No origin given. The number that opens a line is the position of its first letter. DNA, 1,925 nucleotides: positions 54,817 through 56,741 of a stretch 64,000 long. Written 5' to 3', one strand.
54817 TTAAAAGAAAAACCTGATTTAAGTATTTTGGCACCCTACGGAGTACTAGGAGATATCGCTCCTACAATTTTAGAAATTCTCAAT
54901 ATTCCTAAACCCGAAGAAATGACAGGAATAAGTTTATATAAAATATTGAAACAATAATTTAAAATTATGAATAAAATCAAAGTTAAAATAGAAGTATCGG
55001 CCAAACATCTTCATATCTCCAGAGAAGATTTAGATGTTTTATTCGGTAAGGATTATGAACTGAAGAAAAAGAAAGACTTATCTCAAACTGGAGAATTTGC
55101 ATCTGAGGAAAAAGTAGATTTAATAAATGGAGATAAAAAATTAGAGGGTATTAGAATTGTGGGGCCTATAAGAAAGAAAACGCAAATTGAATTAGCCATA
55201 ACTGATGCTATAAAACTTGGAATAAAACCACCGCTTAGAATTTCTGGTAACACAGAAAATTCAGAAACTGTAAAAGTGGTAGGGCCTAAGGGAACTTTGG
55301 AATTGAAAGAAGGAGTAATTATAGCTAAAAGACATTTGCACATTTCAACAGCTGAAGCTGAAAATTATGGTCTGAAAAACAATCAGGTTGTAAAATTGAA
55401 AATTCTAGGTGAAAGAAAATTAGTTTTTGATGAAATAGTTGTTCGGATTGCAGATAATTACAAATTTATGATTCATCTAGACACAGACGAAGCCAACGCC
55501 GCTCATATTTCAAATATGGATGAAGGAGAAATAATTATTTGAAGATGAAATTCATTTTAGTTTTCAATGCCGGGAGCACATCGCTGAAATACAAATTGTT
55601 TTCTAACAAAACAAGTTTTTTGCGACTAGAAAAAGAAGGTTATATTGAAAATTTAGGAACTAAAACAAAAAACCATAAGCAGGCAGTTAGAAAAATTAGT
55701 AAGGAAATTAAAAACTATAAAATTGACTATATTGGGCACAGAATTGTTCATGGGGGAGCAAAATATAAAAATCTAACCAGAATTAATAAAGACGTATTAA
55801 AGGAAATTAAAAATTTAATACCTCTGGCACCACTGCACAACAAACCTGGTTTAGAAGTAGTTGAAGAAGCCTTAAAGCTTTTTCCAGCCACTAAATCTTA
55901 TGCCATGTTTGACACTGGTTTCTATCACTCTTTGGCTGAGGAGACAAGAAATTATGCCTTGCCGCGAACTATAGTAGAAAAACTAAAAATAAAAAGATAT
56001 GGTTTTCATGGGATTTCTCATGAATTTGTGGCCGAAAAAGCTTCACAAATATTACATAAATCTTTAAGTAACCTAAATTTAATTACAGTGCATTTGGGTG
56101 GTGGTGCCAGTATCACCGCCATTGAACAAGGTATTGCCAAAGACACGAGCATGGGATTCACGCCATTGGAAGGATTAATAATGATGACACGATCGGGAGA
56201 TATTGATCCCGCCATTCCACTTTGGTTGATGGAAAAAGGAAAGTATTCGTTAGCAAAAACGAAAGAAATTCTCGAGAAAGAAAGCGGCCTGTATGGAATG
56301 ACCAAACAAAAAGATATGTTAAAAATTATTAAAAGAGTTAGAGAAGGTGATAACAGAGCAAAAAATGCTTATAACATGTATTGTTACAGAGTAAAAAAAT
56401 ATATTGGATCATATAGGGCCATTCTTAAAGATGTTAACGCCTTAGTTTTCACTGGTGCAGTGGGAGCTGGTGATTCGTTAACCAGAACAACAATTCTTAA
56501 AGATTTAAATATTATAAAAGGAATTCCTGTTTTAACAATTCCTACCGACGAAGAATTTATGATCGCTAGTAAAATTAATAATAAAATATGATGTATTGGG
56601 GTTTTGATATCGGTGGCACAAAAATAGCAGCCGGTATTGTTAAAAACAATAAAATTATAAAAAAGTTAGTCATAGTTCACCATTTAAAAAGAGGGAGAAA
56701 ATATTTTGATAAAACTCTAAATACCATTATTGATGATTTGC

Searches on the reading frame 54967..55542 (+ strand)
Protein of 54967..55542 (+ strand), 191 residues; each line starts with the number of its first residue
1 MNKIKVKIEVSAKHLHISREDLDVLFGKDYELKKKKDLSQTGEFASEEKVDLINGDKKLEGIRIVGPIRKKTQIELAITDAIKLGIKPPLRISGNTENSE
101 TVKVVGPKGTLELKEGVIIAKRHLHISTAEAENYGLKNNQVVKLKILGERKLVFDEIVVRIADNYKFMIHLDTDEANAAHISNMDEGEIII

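Call 37: search_protein_families(library=pfam, proteins=[window:54967-55542:+], max_evalue=0.01)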
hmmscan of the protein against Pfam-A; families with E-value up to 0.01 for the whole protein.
window:54967-55542:+ (191 aa): 1 family
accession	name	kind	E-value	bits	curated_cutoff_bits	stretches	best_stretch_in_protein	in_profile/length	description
PF06130.18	PTAC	-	1.3e-70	237.2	25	1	8-181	2-175/176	Phosphate propanoyltransferase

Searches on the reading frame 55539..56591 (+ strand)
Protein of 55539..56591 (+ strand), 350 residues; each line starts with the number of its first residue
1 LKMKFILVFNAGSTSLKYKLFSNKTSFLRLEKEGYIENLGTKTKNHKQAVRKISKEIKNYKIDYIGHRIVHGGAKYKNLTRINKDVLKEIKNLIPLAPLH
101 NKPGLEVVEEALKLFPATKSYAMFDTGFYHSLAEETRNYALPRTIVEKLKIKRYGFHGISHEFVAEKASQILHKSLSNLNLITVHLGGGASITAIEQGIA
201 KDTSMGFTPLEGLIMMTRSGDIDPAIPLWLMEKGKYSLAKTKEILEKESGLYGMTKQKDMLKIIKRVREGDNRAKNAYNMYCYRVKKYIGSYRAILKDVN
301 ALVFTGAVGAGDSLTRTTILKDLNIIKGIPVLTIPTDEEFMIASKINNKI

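Call 37: search_protein_families(library=pfam, proteins=[window:55539-56591:+], max_evalue=0.01)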
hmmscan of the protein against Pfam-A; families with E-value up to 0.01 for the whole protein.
window:55539-56591:+ (350 aa): 1 family
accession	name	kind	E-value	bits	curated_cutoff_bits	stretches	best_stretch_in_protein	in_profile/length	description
PF00871.23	Acetate_kinase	-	3.4e-101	339.2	22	1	6-325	2-349/392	Acetokinase family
